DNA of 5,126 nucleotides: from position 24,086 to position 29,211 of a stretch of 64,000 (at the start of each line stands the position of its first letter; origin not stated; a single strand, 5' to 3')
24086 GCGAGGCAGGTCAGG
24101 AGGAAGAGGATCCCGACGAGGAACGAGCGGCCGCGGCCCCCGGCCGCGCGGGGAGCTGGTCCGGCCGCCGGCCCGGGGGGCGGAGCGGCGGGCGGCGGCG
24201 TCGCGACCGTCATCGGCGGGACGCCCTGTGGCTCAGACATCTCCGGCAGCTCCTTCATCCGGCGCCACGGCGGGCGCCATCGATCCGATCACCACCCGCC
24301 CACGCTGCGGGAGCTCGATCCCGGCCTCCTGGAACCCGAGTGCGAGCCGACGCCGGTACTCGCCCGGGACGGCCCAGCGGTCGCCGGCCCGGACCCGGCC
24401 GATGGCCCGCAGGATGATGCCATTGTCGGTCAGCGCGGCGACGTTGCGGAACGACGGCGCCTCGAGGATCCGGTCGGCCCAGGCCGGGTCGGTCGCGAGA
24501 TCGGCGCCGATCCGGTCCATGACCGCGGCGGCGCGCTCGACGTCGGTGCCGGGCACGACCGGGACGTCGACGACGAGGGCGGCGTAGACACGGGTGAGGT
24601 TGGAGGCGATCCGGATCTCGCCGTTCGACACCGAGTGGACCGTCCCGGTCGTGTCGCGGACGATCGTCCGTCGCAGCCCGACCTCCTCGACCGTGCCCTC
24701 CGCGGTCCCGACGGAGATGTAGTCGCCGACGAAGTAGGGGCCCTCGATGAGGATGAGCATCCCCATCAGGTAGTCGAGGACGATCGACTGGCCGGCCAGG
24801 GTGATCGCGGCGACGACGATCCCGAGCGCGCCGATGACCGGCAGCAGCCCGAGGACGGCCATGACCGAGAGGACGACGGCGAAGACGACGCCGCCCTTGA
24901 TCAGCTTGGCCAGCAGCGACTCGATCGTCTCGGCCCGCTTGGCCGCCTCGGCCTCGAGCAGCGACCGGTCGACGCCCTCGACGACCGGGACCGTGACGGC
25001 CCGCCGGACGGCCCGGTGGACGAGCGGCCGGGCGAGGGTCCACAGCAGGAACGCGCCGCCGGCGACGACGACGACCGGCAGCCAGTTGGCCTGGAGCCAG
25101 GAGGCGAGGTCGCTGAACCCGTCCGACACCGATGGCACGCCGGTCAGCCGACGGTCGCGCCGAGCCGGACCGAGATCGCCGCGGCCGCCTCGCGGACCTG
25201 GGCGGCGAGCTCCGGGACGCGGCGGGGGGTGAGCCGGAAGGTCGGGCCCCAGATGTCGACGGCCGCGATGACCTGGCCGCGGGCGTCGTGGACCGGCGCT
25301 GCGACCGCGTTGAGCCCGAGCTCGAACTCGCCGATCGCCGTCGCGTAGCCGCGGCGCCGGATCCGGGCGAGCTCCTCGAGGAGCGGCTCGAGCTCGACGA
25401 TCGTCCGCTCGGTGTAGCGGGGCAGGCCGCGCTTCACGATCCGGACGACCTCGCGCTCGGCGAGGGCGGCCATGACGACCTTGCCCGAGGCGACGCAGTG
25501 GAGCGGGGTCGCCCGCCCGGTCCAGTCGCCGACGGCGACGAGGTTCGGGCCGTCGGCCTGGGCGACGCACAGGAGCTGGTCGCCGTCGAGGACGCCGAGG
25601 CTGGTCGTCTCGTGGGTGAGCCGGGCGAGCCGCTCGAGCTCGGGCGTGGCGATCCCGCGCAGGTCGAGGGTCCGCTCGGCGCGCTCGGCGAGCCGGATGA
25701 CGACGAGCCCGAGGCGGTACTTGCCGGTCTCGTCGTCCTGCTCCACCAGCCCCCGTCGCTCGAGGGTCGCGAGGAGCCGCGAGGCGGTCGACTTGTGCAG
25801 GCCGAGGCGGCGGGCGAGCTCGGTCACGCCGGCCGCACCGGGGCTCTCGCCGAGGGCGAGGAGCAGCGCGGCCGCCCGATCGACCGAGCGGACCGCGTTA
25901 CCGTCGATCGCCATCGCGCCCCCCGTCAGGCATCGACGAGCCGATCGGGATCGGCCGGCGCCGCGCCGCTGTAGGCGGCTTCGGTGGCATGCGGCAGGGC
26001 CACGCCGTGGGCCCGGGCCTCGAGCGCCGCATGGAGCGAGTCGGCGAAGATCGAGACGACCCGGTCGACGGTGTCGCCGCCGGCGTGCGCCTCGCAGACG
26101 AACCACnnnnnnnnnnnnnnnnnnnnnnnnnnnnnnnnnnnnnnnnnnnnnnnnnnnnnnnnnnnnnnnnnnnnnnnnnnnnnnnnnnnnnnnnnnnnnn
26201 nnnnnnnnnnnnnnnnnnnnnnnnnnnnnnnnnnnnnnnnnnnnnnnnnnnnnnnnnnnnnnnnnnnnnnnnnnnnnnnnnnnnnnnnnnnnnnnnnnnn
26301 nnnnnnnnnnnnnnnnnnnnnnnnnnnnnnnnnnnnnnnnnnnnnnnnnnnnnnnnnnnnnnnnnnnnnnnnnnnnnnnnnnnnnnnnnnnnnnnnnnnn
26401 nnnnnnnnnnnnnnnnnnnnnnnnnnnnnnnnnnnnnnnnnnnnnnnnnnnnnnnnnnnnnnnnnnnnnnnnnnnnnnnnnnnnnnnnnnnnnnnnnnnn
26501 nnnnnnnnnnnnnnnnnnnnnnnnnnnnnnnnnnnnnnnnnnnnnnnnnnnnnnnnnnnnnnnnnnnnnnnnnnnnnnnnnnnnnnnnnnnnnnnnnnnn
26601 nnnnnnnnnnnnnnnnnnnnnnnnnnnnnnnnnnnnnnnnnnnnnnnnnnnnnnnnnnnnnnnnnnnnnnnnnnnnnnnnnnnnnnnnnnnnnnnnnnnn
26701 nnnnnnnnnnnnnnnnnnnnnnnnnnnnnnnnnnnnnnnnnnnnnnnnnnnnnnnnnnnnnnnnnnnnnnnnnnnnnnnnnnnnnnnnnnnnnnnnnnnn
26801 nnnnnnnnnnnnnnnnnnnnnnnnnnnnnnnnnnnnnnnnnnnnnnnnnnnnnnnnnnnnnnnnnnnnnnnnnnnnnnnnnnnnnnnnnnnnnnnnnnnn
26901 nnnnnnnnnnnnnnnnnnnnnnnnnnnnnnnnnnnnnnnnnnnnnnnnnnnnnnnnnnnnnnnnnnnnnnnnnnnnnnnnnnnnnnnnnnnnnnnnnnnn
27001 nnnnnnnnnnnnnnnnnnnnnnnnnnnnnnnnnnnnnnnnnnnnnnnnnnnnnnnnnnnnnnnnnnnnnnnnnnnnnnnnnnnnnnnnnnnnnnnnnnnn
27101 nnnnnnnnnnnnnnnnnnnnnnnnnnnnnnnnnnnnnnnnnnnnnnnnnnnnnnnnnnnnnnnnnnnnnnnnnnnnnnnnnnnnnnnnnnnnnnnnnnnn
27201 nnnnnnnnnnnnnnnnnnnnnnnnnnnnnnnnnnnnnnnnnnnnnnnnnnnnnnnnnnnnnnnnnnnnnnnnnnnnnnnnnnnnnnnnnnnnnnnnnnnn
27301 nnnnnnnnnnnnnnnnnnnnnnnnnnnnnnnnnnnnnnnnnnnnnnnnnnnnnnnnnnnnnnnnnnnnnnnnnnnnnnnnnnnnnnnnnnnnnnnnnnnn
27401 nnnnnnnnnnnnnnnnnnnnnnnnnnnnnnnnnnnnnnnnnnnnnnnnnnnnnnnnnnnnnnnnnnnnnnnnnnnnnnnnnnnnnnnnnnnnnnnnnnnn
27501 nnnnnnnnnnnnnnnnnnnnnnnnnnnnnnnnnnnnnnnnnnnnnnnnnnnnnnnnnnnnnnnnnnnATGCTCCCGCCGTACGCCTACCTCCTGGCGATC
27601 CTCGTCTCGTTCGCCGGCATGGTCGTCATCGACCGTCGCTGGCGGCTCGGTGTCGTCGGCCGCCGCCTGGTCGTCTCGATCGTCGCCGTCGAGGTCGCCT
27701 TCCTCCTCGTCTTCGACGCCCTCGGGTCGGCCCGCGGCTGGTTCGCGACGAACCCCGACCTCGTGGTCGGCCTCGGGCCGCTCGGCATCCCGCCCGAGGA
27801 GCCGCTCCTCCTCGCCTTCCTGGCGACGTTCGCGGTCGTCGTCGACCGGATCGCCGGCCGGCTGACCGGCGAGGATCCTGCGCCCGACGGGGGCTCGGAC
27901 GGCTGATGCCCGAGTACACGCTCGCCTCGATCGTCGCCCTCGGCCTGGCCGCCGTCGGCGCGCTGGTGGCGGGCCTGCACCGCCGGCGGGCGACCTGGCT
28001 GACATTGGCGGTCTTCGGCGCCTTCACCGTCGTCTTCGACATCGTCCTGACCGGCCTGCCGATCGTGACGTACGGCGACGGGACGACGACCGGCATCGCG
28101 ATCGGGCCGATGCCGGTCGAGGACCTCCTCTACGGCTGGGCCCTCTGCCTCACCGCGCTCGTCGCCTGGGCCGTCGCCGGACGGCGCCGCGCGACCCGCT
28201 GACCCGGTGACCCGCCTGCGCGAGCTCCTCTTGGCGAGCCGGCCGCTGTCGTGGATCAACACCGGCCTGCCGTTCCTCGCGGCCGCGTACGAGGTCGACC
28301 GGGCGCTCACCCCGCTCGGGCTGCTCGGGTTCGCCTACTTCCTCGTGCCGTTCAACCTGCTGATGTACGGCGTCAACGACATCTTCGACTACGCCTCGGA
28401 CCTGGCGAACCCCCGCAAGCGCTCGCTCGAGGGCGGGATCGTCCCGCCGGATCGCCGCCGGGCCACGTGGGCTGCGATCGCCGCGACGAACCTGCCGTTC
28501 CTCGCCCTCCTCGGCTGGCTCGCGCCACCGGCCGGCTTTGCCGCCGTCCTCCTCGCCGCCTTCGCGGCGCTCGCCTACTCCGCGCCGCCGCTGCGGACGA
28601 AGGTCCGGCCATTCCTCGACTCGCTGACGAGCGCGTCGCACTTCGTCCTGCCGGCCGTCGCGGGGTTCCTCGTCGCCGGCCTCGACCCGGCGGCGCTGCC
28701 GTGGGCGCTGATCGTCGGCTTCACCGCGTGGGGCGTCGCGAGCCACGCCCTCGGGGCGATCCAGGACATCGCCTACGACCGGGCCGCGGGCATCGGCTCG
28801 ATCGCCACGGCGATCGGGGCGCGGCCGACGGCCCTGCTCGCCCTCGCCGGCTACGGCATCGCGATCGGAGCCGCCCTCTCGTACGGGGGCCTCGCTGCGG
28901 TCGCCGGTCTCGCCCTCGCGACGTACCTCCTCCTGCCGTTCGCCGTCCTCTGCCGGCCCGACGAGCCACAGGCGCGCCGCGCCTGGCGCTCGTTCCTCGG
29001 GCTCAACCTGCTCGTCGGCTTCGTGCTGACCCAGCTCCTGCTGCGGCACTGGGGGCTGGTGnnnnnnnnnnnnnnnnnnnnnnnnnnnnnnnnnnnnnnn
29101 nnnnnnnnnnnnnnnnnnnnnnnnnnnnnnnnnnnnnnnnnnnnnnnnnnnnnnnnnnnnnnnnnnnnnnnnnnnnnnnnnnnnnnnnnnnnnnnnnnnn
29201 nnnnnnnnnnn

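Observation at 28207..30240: Lycopene elongase fused in frame to a GT2 carotenoid glycosyltransferase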

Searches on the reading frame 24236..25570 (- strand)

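Call 28: search_protein_families(library=pfam, proteins=[window:24236-25570:-], max_evalue=0.0001)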
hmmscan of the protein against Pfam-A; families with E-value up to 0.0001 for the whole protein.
window:24236-25570:- (445 aa): 1 family
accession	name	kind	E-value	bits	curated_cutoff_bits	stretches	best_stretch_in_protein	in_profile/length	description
PF00924.24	MS_channel_2nd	-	2.9e-13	50.1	20.2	1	263-324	2-65/68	Mechanosensitive ion channel, beta-domain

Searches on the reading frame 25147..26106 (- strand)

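Call 28: search_protein_families(library=pfam, proteins=[window:25147-26106:-], max_evalue=0.0001)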
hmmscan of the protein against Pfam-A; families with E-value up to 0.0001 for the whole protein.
window:25147-26106:- (320 aa): 9 families
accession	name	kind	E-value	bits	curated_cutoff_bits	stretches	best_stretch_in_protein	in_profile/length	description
PF01614.24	IclR_C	-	3.1e-43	147.8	24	1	146-312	6-173/174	Bacterial transcriptional regulator IclR C-terminal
PF09339.16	HTH_IclR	-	1.6e-19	69.8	22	1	74-125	1-52/52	IclR helix-turn-helix domain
PF12802.13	MarR_2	-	3.3e-11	43.6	27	1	78-127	7-57/61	MarR family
PF25213.1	HVO_A0261_N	-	1e-07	32.1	35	1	73-135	9-69/86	HVO_A0261 N-terminal domain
PF01047.28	MarR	-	1.8e-07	31.3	24.6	1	82-122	9-48/59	MarR family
PF01325.25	Fe_dep_repress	-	8.8e-06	26.3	26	1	85-124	16-55/60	Iron dependent repressor, N-terminal DNA binding domain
PF12840.13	HTH_20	-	9.2e-06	26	27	1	79-123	7-50/51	Helix-turn-helix domain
PF13545.12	HTH_Crp_2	-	9.8e-06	25.9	27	1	77-123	2-54/70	Crp-like helix-turn-helix domain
PF13730.12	HTH_36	-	7.1e-05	23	25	0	78-121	7-55/55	Helix-turn-helix domain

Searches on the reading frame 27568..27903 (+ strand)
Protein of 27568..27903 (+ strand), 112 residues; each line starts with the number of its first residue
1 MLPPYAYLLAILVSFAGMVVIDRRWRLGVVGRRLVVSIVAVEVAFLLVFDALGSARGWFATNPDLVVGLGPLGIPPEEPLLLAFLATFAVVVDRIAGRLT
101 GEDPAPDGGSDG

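Call 6: search_protein_families(library=pfam, proteins=[window:27568-27903:+], max_evalue=0.01)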
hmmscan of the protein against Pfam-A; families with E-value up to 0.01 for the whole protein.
window:27568-27903:+ (112 aa): 0 families

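Call 7: search_protein_families(library=ncbifam, proteins=[window:27568-27903:+], max_evalue=0.01)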
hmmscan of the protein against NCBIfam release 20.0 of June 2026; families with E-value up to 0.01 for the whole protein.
window:27568-27903:+ (112 aa): 1 family
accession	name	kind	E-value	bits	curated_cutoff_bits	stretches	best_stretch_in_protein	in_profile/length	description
TIGR03462.1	CarR_dom_SF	subfamily_domain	2.6e-07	31.1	39.4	1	5-90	1-86/89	lycopene cyclase domain-containing protein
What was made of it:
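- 27568..27906 (+): cycA: small membrane protein, lycopene-cyclase-domain subunit A (CrtYe/LbtA-like), 112 aa. Weak TIGR03462 hit (31 bits, below the 39.4 cutoff; call 7).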

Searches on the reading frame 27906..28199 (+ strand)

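Call 6: search_protein_families(library=pfam, proteins=[window:27906-28199:+], max_evalue=0.01)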
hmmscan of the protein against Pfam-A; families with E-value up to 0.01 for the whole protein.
window:27906-28199:+ (98 aa): 1 family
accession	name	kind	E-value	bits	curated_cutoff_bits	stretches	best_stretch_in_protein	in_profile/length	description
PF18916.5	Lycopene_cyc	-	1.2e-10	42.2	27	1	4-86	4-87/92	Lycopene cyclase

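Call 7: search_protein_families(library=ncbifam, proteins=[window:27906-28199:+], max_evalue=0.01)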
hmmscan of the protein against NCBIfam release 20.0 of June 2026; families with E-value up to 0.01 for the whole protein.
window:27906-28199:+ (98 aa): 1 family
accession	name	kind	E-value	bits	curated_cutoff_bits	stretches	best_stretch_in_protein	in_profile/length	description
TIGR03462.1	CarR_dom_SF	subfamily_domain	8.4e-13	48.7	39.4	1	4-88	3-88/89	lycopene cyclase domain-containing protein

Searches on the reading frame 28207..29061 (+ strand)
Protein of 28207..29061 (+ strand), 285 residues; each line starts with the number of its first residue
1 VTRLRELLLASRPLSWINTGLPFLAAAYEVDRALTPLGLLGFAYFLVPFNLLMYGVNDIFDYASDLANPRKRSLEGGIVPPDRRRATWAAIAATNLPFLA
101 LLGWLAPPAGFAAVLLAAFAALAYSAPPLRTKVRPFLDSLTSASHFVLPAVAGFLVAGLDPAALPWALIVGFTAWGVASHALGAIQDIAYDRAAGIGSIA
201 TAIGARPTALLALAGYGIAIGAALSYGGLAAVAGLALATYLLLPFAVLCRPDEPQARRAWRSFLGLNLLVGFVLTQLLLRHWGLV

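Call 62: search_dna_similar(query=window:28207-29061:+, collection=plasmids, mode=protein, max_evalue=1e-10, max_rows=15)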
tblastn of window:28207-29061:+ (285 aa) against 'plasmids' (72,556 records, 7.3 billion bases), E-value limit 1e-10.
Records with a match: 1; places in all: 1; records where one place covers at least 80% of the query: 0.
Best place of each record, by identity: <60% 1.
By first word of the organism name: Arthrobacter 1.
By predicted mobility (MOB-suite, as given by PLSDB): non-mobilizable 1.
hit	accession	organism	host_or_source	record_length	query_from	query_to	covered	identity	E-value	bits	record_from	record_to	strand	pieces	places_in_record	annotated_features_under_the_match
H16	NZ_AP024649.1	Arthrobacter sp. StoSoilB13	-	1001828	6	192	66%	48.7%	2e-32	133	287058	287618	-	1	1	none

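Call 63: get_annotated_region(hit=H16, flank=7000)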
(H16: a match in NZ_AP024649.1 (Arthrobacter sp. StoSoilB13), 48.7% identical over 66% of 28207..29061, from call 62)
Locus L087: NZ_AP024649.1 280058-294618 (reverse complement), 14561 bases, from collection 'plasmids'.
description: Arthrobacter sp. StoSoilB13 plasmid StoSoilB13-2, complete sequence
organism: Arthrobacter sp. StoSoilB13 (NCBI taxid 2830993)
taxonomy: Bacteria; Actinomycetota; Actinomycetes; Micrococcales; Micrococcaceae; Arthrobacter; Arthrobacter sp. StoSoilB13
host: -; source: -; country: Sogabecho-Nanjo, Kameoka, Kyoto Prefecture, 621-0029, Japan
typing (MOB-suite, as given by PLSDB): non-mobilizable
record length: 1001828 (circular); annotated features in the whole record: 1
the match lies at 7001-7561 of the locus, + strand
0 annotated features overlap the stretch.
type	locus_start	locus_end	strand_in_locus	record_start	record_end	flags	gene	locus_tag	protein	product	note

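Call 77: find_homologous_proteins(query=L087:6653-7849:+, max_evalue=1e-20)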
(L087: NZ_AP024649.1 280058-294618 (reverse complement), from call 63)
Query L087:6653-7849:+ (399 aa): 7791 proteins with E <= 1e-20 among 8000 candidates; the best 120 are listed.
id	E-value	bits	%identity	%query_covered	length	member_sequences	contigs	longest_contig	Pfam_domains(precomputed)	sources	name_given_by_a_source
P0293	1.3e-249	846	97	100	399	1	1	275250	PF01040.24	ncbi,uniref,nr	ncbi:lycopene cyclase domain-containing protein [Arthrobacter sp. 1088]|uniref:prenyltransferase n=1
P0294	1.4e-245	833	95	100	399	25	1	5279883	PF01040.24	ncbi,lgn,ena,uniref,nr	ncbi:prenyltransferase [Arthrobacter sp. NtRootA1]|uniref:prenyltransferase n=1 Tax=Arthrobacter sp.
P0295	3.2e-224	762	87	100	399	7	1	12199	PF01040.24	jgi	jgi:lycopene cyclase domain-containing protein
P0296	2.0e-221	753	85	100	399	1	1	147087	PF01040.24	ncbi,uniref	ncbi:prenyltransferase [Paenarthrobacter nicotinovorans]|uniref:prenyltransferase n=1 Tax=Paenarthro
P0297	1.6e-220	750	84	100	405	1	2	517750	PF01040.24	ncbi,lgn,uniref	ncbi:prenyltransferase [Paenarthrobacter sp. NPDC089316]|uniref:prenyltransferase n=1 Tax=unclassifi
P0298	1.9e-220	750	84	100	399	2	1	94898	PF01040.24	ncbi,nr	ncbi:prenyltransferase, UbiA superfamily [Arthrobacter sp. MWB30]|nr:prenyltransferase, UbiA superfa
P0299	2.1e-220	750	86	94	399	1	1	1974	PF01040.24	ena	-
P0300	2.8e-220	749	84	100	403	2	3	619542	PF01040.24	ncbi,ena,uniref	ncbi:prenyltransferase [Paenarthrobacter sp. NPDC091669]|uniref:prenyltransferase n=1 Tax=Paenarthro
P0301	4.6e-220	749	84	100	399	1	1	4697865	PF01040.24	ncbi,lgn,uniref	ncbi:prenyltransferase [Paenarthrobacter sp. C1]|uniref:prenyltransferase n=1 Tax=Paenarthrobacter s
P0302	6.7e-220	748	84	100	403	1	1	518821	PF01040.24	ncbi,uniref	ncbi:prenyltransferase [Paenarthrobacter sp. 4246]|uniref:prenyltransferase n=1 Tax=Paenarthrobacter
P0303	6.9e-220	748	84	100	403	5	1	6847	PF01040.24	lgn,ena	-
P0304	1.1e-219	747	84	100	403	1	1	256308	PF01040.24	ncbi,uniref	ncbi:lycopene cyclase domain-containing protein [Arthrobacter bambusae]|uniref:Lycopene cyclase doma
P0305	2.2e-219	746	85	94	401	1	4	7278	PF01040.24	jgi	jgi:lycopene cyclase domain-containing protein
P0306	2.2e-219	746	84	100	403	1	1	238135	PF01040.24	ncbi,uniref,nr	ncbi:prenyltransferase [Paenarthrobacter aurescens]|uniref:prenyltransferase n=1 Tax=Paenarthrobacte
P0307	2.3e-219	746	84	100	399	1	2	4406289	PF01040.24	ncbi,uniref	ncbi:prenyltransferase [Paenarthrobacter nitroguajacolicus]|uniref:prenyltransferase n=1 Tax=Paenart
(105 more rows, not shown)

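Call 78: search_protein_families(library=ncbifam, proteins=[L087:6653-7849:+], max_evalue=1e-10)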
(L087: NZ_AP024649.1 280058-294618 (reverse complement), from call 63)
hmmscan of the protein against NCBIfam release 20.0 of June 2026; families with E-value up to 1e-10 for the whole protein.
L087:6653-7849:+ (399 aa): 4 families
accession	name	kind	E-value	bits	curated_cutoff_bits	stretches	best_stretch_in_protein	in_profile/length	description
NF009608.0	PRK13105.1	equivalog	3.8e-141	469.4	217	1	111-395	5-289/291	prenyltransferase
NF010119.0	PRK13595.1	equivalog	6.6e-44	150.5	248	1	117-347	14-242/292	prenyltransferase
NF009516.0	PRK12875.1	equivalog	5.8e-39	133.9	205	1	117-349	19-248/292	prenyltransferase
NF009523.0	PRK12884.1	equivalog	2.6e-12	46.5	269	1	136-332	25-213/279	prenyltransferase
